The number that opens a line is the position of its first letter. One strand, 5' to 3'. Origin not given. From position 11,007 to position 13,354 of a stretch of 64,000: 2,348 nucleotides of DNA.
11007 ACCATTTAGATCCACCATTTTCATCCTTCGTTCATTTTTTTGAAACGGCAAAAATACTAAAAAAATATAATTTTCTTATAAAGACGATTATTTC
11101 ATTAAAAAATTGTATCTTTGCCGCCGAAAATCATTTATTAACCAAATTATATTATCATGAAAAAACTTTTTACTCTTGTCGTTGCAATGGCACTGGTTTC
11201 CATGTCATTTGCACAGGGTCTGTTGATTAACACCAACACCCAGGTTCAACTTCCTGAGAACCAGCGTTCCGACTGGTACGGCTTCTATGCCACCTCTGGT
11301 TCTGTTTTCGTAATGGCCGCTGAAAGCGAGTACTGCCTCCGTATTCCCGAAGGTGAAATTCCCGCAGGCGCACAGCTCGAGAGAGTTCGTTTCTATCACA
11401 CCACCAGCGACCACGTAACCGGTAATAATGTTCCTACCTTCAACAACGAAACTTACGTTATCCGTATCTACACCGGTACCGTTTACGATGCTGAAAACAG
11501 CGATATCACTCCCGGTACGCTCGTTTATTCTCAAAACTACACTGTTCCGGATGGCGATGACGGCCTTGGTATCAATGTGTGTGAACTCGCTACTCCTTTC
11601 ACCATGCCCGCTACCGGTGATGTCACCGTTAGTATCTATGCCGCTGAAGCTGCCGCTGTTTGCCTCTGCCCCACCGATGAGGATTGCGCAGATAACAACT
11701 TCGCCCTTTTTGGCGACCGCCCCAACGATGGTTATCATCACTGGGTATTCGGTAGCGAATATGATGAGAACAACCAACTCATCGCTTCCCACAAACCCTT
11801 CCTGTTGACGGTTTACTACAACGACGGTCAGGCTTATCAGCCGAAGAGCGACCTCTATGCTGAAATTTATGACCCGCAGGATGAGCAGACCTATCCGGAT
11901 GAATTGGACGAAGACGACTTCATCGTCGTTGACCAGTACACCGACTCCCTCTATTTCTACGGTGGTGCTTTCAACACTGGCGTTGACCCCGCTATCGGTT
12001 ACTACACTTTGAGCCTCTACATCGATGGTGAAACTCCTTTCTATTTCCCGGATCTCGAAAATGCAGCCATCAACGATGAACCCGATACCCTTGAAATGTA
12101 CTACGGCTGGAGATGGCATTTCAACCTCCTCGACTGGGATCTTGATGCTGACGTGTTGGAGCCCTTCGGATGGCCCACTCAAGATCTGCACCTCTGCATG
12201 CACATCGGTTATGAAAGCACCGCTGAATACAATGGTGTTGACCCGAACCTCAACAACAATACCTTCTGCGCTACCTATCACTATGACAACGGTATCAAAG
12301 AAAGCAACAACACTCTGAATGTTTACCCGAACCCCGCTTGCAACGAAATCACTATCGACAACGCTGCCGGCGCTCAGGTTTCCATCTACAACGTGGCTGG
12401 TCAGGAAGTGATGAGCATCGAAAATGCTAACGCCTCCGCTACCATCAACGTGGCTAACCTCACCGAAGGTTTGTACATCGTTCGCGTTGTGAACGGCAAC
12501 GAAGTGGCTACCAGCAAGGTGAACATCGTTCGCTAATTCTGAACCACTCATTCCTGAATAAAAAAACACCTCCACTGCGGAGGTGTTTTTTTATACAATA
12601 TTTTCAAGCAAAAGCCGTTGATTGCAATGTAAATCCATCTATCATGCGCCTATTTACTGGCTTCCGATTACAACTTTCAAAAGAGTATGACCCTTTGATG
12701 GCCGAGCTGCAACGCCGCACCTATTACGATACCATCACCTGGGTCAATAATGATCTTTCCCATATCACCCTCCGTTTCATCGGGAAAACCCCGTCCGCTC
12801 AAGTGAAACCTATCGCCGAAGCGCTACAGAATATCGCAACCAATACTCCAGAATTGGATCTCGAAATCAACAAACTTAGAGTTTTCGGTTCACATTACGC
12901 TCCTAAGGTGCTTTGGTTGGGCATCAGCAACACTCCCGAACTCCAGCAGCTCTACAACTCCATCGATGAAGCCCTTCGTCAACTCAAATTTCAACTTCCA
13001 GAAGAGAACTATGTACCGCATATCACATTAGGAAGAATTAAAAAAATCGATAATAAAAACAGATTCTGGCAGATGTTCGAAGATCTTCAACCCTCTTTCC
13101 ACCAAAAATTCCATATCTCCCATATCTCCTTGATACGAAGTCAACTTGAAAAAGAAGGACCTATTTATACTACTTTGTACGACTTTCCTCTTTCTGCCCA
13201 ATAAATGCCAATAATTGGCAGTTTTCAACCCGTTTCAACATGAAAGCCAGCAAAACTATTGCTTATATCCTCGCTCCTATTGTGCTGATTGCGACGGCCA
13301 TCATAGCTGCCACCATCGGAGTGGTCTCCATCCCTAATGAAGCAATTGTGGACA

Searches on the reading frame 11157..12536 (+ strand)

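Call 15: search_protein_families(library=pfam, proteins=[window:11157-12536:+])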
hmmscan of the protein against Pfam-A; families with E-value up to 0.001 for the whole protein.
window:11157-12536:+ (459 aa): 1 family
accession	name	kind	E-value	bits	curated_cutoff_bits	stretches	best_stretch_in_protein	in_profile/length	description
PF18962.6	Por_Secre_tail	-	1.7e-14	54.2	27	1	389-457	1-75/75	Secretion system C-terminal sorting domain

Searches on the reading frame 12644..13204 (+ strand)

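Call 15: search_protein_families(library=pfam, proteins=[window:12644-13204:+])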
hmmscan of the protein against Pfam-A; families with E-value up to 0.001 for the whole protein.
window:12644-13204:+ (186 aa): 3 families
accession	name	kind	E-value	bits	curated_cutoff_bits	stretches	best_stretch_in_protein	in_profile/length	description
PF02834.22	LigT_PEase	-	1.3e-25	89.8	23.3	2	17-91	13-87/87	LigT like Phosphoesterase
PF13563.12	2_5_RNA_ligase2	-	3.4e-17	63.3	27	1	30-166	20-148/152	2'-5' RNA ligase superfamily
PF10469.15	AKAP7_NLS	-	8.8e-08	32.7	24.4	1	34-175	38-200/208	AKAP7 2'5' RNA ligase-like domain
